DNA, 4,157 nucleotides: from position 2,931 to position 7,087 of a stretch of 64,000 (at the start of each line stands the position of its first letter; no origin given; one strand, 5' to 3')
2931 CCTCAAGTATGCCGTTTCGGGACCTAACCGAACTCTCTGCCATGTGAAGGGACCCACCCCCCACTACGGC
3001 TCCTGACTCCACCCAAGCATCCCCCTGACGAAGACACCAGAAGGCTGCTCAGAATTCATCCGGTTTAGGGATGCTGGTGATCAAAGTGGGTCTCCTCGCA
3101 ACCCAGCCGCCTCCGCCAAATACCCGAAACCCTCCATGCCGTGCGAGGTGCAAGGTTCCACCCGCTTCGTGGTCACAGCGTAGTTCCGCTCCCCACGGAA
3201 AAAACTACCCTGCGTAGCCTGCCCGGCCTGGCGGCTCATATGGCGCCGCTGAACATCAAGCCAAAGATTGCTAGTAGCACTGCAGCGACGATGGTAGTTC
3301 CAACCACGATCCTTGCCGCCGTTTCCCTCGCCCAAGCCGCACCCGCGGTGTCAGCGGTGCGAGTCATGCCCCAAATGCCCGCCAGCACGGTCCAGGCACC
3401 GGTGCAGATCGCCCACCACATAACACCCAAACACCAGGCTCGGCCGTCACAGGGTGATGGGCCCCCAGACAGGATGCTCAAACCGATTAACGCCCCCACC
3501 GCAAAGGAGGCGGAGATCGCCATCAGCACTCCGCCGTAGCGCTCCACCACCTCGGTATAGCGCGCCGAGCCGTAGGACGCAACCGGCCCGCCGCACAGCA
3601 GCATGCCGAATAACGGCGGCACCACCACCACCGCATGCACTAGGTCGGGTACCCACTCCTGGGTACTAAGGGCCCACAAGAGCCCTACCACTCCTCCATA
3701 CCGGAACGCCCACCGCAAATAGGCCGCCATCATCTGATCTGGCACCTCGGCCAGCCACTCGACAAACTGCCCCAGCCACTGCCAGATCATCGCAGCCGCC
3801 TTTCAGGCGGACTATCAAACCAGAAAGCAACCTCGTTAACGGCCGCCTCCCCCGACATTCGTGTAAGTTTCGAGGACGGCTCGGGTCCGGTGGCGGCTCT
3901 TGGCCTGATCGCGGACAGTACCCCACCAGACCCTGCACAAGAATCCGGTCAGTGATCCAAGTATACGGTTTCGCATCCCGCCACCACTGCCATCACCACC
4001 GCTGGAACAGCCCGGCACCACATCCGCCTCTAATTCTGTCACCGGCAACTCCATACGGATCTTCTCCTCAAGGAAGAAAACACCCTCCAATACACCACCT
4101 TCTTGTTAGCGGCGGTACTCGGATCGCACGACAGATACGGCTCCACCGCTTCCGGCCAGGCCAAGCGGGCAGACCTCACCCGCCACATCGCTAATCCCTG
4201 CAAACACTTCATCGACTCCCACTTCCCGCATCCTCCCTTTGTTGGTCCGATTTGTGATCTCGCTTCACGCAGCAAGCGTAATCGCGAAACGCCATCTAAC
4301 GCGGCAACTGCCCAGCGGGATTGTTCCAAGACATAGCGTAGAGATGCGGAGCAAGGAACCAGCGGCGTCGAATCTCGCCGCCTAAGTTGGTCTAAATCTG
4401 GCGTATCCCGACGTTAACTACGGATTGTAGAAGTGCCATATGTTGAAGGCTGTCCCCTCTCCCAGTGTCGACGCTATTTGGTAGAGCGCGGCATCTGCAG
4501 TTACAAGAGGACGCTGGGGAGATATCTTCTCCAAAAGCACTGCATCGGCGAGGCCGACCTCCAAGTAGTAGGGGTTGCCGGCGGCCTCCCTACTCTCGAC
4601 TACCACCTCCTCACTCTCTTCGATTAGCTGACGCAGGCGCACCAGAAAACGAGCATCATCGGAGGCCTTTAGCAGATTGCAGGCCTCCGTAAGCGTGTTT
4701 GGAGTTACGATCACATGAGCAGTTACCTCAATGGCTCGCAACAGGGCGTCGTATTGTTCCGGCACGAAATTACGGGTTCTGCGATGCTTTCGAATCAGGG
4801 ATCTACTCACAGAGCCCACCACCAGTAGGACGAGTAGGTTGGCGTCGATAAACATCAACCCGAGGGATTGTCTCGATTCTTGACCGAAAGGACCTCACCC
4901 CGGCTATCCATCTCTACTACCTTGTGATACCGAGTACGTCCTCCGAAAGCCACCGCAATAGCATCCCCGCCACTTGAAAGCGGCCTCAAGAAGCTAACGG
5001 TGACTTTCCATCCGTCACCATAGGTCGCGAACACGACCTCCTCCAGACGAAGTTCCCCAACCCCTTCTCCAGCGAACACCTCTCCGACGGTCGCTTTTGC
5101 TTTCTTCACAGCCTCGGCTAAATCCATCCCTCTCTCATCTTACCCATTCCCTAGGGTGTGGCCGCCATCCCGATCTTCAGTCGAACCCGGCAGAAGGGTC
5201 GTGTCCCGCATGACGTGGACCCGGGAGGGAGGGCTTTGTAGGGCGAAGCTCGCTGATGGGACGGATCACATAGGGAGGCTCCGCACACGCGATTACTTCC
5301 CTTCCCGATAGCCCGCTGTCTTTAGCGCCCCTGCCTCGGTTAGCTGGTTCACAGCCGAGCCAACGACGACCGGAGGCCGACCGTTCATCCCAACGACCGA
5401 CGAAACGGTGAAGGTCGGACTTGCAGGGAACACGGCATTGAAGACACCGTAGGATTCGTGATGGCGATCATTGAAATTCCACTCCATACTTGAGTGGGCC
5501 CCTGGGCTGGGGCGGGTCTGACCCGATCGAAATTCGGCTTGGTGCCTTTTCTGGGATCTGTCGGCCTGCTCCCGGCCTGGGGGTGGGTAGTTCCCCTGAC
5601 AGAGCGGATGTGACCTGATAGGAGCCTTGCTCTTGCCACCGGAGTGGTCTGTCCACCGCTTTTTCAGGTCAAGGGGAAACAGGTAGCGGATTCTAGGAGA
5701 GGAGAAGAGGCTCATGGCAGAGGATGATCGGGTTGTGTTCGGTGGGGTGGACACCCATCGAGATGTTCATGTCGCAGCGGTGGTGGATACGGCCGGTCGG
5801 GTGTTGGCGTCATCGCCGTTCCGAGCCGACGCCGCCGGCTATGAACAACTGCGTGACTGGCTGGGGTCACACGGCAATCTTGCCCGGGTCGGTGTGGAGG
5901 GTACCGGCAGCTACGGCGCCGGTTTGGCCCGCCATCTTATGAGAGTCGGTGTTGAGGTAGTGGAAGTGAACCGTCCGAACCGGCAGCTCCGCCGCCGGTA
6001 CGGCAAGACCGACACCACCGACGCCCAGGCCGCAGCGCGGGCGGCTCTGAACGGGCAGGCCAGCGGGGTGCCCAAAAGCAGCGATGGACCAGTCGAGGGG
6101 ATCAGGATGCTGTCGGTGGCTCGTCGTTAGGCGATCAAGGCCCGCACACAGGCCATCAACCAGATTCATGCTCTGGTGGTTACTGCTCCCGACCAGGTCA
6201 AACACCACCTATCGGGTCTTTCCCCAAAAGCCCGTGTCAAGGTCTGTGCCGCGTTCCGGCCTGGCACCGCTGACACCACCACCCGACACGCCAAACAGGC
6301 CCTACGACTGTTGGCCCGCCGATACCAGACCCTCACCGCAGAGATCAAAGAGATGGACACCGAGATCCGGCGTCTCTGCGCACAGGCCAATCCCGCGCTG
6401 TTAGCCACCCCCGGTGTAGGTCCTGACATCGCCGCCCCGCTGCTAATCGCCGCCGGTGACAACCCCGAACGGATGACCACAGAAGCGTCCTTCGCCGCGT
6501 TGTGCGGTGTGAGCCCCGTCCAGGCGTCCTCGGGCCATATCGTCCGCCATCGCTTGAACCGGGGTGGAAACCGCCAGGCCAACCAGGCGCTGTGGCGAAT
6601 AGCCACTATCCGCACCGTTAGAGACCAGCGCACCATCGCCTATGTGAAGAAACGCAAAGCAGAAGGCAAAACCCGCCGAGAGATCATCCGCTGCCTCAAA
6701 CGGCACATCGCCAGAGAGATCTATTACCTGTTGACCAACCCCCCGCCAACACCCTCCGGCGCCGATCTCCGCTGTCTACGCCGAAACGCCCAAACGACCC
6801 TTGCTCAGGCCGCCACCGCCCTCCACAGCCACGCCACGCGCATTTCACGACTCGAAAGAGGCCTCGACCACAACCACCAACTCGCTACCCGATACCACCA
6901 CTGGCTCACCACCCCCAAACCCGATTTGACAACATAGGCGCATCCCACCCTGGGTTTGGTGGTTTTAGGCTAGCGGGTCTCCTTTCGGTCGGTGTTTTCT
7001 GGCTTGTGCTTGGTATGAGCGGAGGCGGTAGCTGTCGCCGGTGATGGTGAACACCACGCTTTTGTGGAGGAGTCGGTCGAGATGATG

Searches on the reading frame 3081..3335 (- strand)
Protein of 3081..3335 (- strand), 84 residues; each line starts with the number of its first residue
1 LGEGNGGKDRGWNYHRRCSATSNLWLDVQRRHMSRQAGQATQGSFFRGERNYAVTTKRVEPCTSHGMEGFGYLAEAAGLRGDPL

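Call 42: search_protein_families(library=pfam, proteins=[window:3081-3335:-], max_evalue=0.1)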
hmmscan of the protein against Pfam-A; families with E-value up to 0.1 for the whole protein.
window:3081-3335:- (84 aa): 0 families

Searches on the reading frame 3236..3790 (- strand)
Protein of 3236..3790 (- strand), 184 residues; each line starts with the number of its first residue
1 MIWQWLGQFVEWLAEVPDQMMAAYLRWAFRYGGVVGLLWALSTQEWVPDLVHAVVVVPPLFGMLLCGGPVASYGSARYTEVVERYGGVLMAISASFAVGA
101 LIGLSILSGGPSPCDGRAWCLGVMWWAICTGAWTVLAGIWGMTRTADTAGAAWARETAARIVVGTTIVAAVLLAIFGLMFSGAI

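Call 42: search_protein_families(library=pfam, proteins=[window:3236-3790:-], max_evalue=0.1)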
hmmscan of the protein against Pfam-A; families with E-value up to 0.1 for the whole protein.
window:3236-3790:- (184 aa): 0 families

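Call 76: search_protein_families(library=padloc, proteins=[window:3236-3790:-], max_evalue=0.01)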
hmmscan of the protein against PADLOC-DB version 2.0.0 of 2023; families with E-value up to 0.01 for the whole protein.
window:3236-3790:- (184 aa): 0 families

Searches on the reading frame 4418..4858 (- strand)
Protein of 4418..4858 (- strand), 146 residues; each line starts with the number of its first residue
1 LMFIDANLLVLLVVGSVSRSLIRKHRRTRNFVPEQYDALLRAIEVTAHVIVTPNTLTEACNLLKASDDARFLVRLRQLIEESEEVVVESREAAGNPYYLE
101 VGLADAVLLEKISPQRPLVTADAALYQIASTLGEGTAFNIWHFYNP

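Call 42: search_protein_families(library=pfam, proteins=[window:4418-4858:-], max_evalue=0.1)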
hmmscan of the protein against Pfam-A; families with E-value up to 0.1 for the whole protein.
window:4418-4858:- (146 aa): 0 families

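Call 76: search_protein_families(library=padloc, proteins=[window:4418-4858:-], max_evalue=0.01)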
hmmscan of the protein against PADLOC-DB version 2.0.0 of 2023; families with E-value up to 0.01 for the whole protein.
window:4418-4858:- (146 aa): 0 families

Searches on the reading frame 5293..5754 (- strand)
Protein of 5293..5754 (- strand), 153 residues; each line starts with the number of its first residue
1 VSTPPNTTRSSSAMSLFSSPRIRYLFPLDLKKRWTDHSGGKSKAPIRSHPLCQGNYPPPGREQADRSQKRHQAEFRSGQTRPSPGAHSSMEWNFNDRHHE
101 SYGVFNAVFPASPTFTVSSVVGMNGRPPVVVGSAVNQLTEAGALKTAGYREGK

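Call 42: search_protein_families(library=pfam, proteins=[window:5293-5754:-], max_evalue=0.1)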
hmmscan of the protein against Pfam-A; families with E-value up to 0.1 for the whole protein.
window:5293-5754:- (153 aa): 1 family
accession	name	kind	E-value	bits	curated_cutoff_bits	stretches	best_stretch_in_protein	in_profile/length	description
PF18911.6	PKD_4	-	0.02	15.4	27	1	64-118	10-65/85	PKD domain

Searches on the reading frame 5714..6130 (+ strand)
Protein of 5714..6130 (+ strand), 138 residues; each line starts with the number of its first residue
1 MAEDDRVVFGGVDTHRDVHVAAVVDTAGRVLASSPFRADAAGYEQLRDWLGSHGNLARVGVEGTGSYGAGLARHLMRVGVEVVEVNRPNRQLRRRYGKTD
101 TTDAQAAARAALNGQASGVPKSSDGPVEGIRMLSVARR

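Call 42: search_protein_families(library=pfam, proteins=[window:5714-6130:+], max_evalue=0.1)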
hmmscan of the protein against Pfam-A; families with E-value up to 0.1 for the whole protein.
window:5714-6130:+ (138 aa): 6 families
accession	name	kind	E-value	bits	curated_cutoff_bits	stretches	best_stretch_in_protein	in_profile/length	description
PF01548.23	DEDD_Tnp_IS110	-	4.1e-18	66.1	29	1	11-137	2-132/155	Transposase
PF03807.23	F420_oxidored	-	0.0048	17.9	21.6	1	58-109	1-58/94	NADP oxidoreductase coenzyme F420-dependent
PF03259.23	Robl_LC7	-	0.022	14.9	23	1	8-40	5-38/91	Roadblock/LC7 domain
PF02737.24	3HCDH_N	-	0.024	15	22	1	59-112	2-55/180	3-hydroxyacyl-CoA dehydrogenase, NAD binding domain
PF03446.21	NAD_binding_2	-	0.035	14.5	21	1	59-99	2-42/161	NAD binding domain of 6-phosphogluconate dehydrogenase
PF02826.25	2-Hacid_dh_C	-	0.041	13.7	25.1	1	52-93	32-73/178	D-isomer specific 2-hydroxyacid dehydrogenase, NAD binding domain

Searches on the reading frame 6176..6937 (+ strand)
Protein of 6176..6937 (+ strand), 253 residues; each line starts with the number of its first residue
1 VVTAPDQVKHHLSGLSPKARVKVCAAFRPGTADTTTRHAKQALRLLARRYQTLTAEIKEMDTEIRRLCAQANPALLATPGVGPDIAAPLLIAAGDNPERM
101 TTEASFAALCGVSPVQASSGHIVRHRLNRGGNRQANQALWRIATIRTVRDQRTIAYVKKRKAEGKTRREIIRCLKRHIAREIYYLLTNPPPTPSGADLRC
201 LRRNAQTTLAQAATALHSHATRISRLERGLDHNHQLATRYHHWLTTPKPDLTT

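Call 42: search_protein_families(library=pfam, proteins=[window:6176-6937:+], max_evalue=0.1)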
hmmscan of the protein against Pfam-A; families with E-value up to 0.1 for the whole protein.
window:6176-6937:+ (253 aa): 4 families
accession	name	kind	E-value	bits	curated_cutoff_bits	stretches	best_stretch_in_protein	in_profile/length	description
PF02371.22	Transposase_20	-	1.9e-17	63.9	21.3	1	74-156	3-85/87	Transposase IS116/IS110/IS902 family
PF13560.12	HTH_31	-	0.00036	21.2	27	1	195-231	3-39/64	Helix-turn-helix domain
PF01381.28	HTH_3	-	0.012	16.1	23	0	201-229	4-32/55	Helix-turn-helix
PF07558.16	Shugoshin_N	-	0.049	13.9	30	0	37-67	3-33/45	Shugoshin N-terminal coiled-coil region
